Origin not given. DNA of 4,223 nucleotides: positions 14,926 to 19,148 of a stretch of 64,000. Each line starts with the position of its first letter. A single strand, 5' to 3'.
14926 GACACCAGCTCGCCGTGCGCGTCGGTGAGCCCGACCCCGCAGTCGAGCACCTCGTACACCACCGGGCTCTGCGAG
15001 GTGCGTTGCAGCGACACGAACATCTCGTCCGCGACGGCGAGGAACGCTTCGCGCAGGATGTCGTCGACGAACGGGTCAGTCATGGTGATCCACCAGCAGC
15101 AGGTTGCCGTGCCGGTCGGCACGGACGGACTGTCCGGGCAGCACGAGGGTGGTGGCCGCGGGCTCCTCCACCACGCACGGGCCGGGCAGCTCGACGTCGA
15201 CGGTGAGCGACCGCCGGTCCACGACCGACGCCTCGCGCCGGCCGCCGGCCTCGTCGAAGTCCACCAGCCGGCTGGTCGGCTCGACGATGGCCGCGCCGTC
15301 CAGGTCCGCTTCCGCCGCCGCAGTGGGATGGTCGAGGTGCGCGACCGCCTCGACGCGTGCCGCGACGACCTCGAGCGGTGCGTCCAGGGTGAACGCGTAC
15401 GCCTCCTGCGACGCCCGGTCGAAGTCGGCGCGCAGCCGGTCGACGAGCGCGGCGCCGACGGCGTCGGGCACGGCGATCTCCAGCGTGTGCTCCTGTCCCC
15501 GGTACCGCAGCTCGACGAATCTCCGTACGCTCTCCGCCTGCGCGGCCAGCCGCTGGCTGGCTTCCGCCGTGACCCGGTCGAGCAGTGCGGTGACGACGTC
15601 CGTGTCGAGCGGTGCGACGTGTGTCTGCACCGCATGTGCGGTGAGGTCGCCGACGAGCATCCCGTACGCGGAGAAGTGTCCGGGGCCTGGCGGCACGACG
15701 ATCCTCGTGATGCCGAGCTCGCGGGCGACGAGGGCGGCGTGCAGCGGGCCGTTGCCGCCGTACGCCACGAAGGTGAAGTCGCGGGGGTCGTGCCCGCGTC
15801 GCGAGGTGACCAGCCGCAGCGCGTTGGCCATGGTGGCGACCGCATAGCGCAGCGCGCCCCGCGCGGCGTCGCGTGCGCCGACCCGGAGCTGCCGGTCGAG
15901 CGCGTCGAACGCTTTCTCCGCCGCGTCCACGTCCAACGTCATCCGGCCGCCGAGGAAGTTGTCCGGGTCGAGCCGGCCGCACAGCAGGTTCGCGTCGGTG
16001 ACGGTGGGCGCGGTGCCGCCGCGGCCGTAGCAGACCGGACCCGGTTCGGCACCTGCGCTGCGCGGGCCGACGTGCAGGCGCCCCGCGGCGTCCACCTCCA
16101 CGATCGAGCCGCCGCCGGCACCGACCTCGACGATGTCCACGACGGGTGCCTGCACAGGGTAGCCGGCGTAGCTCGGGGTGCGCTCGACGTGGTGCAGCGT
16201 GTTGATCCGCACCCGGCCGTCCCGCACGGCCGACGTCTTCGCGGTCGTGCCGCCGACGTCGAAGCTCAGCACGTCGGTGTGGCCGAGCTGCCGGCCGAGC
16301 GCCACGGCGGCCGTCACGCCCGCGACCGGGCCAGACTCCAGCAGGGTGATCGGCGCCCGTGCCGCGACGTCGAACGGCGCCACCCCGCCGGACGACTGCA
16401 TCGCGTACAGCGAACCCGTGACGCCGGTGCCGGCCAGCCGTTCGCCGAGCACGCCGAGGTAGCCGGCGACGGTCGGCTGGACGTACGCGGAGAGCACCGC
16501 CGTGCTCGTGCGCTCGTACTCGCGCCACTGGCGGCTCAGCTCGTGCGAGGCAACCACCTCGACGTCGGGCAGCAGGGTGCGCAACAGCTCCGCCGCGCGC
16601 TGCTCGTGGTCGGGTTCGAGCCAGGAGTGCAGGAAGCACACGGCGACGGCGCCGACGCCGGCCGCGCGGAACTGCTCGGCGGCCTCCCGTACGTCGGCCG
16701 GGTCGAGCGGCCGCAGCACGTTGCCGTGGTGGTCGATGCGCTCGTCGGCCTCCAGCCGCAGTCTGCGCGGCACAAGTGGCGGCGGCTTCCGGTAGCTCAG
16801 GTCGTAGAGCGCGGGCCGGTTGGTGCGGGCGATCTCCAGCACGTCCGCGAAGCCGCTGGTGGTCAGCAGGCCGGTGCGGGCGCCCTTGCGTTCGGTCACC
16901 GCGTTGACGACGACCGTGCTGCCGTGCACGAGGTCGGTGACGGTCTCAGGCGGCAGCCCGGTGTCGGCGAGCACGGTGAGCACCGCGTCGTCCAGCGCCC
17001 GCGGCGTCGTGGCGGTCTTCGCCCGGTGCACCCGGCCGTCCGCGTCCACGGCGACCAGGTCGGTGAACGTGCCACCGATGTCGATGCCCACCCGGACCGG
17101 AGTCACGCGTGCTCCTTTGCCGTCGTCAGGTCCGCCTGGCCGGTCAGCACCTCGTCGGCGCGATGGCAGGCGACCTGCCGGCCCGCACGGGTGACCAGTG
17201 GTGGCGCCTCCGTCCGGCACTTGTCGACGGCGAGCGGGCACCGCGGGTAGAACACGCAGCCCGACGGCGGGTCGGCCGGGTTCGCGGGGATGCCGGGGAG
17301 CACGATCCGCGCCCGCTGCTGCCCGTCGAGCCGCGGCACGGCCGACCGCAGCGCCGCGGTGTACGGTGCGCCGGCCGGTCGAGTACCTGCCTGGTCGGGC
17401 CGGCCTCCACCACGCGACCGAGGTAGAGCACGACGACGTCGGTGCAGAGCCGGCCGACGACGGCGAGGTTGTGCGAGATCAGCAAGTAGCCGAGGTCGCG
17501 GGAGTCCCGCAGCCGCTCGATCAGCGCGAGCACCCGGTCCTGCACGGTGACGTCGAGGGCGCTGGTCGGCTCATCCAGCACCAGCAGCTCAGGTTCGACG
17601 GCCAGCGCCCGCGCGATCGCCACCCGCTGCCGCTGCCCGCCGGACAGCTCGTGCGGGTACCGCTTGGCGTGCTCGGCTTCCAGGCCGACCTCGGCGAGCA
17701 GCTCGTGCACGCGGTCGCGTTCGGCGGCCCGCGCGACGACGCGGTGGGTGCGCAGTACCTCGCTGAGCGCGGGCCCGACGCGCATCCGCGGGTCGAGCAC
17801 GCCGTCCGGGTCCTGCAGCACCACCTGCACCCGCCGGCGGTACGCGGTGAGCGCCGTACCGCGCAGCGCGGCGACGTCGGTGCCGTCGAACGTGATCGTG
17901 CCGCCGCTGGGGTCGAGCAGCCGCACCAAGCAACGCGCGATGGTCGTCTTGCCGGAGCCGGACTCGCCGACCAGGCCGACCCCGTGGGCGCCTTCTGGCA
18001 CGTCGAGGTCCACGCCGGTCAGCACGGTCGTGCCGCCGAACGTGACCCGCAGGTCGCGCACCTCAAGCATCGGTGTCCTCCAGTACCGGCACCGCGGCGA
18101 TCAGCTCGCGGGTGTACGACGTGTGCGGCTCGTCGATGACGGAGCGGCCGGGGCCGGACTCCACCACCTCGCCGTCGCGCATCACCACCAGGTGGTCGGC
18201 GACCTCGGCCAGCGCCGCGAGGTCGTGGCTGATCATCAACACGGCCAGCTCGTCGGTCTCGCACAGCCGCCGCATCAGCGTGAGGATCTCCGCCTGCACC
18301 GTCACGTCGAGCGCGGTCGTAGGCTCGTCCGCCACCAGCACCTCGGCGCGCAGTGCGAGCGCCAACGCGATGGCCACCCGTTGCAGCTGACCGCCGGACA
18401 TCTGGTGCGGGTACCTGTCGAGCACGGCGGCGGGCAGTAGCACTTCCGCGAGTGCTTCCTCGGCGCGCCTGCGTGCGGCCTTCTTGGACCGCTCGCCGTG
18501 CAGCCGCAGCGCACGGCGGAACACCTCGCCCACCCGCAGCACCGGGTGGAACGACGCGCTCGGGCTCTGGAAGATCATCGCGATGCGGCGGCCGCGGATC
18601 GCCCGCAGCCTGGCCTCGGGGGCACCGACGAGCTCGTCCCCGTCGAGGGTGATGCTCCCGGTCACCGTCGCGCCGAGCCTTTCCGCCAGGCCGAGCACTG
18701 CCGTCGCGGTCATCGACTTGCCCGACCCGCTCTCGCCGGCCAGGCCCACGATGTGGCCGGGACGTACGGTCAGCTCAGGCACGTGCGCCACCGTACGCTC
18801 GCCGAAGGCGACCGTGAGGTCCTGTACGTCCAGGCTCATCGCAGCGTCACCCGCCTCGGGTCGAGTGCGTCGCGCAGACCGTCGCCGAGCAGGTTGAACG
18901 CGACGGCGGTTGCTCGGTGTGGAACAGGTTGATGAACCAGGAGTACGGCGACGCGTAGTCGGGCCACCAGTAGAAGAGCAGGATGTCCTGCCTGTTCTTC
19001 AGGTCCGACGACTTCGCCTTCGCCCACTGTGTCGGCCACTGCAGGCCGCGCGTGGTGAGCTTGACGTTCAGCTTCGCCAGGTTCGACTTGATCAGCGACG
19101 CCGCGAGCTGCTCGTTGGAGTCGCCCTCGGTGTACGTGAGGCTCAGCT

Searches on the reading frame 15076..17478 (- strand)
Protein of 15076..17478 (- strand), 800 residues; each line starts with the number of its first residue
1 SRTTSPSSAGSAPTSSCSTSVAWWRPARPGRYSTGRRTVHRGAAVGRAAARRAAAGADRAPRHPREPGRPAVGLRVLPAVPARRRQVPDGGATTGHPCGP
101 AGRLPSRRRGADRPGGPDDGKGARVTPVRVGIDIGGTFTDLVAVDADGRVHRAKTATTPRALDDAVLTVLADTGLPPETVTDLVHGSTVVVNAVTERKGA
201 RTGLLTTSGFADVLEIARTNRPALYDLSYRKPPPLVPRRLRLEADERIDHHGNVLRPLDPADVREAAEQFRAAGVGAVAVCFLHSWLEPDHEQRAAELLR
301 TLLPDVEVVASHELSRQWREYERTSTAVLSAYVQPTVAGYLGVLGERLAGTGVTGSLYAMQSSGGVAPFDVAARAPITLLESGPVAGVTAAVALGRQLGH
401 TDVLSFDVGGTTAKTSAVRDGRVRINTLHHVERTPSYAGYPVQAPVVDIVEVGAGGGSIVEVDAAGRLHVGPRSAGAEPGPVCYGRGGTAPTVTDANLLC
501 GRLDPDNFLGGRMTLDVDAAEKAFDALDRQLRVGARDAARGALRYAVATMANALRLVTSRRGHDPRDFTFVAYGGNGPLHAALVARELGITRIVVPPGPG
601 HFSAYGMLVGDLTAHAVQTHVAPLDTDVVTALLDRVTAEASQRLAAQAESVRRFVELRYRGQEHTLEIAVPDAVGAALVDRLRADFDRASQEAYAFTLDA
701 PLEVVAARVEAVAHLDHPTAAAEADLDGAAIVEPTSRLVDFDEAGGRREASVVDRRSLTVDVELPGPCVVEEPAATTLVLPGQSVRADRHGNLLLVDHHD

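Call 68: search_protein_families(library=pfam, proteins=[window:15076-17478:-], max_evalue=0.00001)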
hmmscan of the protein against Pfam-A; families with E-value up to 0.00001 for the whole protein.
window:15076-17478:- (800 aa): 2 families
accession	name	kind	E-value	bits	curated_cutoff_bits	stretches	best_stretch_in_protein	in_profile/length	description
PF01968.24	Hydantoinase_A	-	3e-92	309.4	22.9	1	323-614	1-289/291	Hydantoinase/oxoprolinase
PF05378.19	Hydant_A_N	-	3.9e-52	176.9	25.2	1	129-301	1-174/176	Hydantoinase/oxoprolinase N-terminal region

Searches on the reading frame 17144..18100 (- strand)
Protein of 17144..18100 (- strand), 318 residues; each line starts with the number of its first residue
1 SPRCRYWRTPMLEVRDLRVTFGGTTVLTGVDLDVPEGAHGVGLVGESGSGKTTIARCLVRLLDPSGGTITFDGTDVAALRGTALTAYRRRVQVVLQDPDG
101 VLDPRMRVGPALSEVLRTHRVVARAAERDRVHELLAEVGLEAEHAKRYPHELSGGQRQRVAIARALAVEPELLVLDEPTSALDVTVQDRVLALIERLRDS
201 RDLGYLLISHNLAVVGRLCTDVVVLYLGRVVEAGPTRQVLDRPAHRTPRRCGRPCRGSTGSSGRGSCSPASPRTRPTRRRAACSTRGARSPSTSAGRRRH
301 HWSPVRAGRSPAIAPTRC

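Call 68: search_protein_families(library=pfam, proteins=[window:17144-18100:-], max_evalue=0.00001)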
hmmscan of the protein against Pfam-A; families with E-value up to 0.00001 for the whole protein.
window:17144-18100:- (318 aa): 2 families
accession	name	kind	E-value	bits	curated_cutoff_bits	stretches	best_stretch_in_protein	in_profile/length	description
PF00005.33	ABC_tran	-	2.3e-32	112.9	25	1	27-180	1-137/137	ABC transporter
PF13304.12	AAA_21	-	7.4e-08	33.2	27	0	146-215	232-303/304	AAA domain, putative AbiEii toxin, Type IV TA system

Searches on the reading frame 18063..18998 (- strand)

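Call 68: search_protein_families(library=pfam, proteins=[window:18063-18998:-], max_evalue=0.00001)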
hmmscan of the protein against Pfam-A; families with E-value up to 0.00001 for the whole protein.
window:18063-18998:- (311 aa): 1 family
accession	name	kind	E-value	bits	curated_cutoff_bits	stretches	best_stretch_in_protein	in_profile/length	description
PF00005.33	ABC_tran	-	4.7e-24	86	25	1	75-228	5-137/137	ABC transporter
